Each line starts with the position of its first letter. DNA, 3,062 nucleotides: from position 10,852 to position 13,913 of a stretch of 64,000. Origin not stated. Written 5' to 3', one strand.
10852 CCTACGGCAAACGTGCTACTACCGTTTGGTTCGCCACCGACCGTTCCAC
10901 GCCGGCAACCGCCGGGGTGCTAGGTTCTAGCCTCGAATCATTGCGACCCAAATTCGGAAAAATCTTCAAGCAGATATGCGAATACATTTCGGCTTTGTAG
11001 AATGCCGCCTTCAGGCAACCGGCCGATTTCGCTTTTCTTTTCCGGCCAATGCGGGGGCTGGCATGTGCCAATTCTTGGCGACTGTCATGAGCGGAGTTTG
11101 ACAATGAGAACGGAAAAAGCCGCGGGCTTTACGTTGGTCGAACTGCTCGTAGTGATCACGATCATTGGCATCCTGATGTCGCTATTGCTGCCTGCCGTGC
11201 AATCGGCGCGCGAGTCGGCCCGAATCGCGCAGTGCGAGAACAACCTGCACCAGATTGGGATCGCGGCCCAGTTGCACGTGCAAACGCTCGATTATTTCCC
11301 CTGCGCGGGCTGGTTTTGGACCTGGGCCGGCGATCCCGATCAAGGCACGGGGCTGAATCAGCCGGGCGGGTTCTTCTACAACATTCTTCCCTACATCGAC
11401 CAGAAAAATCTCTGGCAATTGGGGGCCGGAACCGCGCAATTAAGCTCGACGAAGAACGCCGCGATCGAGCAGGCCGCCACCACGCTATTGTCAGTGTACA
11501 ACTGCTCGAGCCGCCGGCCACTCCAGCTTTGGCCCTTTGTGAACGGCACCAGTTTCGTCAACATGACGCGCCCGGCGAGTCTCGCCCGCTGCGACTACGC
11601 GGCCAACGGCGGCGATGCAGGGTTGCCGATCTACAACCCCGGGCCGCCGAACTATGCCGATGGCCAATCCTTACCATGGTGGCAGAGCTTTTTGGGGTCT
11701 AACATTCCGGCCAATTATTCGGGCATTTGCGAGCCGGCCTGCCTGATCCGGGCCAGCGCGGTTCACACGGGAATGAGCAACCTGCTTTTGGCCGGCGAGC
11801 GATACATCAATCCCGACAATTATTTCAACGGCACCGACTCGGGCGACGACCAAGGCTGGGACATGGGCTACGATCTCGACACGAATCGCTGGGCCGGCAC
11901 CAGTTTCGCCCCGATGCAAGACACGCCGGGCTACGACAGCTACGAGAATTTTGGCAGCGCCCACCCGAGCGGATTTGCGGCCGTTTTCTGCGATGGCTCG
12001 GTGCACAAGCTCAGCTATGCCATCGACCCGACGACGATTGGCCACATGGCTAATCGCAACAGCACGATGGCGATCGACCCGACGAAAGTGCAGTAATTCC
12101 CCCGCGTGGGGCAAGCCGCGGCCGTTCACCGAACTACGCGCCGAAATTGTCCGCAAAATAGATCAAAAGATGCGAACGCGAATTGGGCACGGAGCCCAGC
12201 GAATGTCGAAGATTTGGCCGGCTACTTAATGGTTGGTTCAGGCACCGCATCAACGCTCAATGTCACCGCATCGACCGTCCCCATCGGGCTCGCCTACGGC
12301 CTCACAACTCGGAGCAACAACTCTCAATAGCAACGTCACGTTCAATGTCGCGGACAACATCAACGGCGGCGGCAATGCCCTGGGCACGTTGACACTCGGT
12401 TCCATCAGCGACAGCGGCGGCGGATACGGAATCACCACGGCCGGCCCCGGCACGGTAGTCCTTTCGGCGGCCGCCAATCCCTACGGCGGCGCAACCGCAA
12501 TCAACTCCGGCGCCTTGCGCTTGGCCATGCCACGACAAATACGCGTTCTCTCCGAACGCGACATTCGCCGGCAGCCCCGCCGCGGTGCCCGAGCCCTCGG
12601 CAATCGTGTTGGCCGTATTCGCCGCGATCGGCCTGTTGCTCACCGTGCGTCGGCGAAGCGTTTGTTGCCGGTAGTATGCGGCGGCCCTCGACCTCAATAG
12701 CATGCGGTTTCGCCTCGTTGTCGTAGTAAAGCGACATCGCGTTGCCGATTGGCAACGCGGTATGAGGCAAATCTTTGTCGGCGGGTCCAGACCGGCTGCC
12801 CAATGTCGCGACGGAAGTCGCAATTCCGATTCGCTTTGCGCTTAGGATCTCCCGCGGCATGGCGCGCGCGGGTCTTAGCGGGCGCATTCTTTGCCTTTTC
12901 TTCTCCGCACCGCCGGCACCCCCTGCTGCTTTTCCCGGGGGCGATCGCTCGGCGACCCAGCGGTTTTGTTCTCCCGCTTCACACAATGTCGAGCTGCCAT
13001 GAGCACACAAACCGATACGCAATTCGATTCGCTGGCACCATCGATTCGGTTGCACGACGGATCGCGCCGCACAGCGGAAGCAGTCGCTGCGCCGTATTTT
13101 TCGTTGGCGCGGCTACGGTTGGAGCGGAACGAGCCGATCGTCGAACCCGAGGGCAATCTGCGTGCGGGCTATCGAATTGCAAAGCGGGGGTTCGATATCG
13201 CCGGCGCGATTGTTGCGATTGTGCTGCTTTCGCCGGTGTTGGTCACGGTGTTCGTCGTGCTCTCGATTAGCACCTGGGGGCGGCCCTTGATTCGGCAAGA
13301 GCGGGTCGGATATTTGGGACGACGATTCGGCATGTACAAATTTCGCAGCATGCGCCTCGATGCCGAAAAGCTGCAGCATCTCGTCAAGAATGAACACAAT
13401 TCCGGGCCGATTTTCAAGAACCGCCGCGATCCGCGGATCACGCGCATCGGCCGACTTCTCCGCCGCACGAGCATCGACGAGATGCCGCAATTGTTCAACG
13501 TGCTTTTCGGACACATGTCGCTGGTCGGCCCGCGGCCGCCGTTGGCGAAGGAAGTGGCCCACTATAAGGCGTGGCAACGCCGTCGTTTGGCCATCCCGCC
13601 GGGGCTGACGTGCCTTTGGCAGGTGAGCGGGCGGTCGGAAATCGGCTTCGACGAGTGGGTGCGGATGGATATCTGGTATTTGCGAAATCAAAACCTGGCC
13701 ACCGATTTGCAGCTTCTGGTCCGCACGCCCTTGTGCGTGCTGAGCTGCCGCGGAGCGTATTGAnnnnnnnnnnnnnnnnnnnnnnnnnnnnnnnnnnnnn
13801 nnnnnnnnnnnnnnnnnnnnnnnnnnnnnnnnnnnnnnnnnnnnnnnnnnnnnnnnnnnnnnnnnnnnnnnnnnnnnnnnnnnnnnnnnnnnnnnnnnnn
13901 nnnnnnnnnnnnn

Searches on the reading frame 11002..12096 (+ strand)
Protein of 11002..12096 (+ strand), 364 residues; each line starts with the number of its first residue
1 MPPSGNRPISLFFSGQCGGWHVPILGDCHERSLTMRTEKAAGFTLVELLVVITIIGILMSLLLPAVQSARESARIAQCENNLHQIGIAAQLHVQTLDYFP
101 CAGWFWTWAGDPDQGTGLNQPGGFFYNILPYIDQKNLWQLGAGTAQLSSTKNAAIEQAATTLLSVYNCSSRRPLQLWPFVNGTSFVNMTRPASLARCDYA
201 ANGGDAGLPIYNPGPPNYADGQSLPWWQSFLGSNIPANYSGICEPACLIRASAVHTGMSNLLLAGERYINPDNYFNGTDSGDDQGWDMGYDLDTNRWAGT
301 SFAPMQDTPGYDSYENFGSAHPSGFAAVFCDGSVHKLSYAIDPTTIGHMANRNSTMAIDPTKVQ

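Call 8: find_encoding_contigs(protein=window:11002-12096:+, flank=10000, max_places=4)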
Protein window:11002-12096:+ (364 aa): no gene with exactly this product is on record in the collection.

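Call 10: find_encoding_contigs(protein=window:11104-12096:+, flank=10000, max_places=4)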
Protein window:11104-12096:+ (330 aa): 2 contigs read that carry it; 2 places shown.
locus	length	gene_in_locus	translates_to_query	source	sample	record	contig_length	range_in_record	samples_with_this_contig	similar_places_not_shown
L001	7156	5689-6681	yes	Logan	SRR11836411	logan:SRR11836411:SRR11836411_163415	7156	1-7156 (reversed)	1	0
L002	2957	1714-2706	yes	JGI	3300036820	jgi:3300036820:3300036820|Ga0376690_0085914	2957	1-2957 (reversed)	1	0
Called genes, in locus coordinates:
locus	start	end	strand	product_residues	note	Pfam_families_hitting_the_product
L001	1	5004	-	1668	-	?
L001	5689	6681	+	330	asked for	PF07963:N_methyl (weak), PF07596:SBP_bac_10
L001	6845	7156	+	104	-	?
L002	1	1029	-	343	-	?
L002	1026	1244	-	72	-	-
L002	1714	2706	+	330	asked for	PF07963:N_methyl (weak), PF07596:SBP_bac_10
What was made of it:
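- Tried and rejected: The first look-up failed because the longest-ORF start (11002) is not the called start, which is 11104 (calls 8, 10).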

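Call 24: search_protein_families(library=pfam, proteins=[window:11104-12096:+], max_evalue=0.0001)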
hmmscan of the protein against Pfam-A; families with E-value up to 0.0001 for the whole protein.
window:11104-12096:+ (330 aa): 2 families
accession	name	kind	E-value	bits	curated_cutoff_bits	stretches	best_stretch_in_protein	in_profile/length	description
PF07596.16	SBP_bac_10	-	2.4e-31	110.2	23.3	1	33-309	1-267/268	Protein of unknown function (DUF1559)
PF07963.17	N_methyl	-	9.7e-07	28.6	21.2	1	6-29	4-27/27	Prokaryotic N-terminal methylation motif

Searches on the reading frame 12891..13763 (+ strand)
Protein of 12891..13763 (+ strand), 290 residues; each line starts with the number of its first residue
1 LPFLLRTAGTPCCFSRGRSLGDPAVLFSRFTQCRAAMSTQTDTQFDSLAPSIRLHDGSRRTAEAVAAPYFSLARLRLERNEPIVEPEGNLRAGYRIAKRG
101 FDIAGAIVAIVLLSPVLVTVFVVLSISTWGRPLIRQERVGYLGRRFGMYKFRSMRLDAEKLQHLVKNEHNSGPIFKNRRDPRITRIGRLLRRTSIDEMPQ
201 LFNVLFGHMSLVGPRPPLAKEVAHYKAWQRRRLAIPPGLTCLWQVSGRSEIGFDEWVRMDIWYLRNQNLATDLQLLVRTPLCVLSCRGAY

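Call 24: search_protein_families(library=pfam, proteins=[window:12891-13763:+], max_evalue=0.0001)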
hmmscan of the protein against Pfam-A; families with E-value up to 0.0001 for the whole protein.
window:12891-13763:+ (290 aa): 1 family
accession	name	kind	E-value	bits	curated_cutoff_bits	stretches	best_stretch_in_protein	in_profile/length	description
PF02397.22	Bac_transf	-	8.2e-59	198.6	27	1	98-284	1-178/179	Bacterial sugar transferase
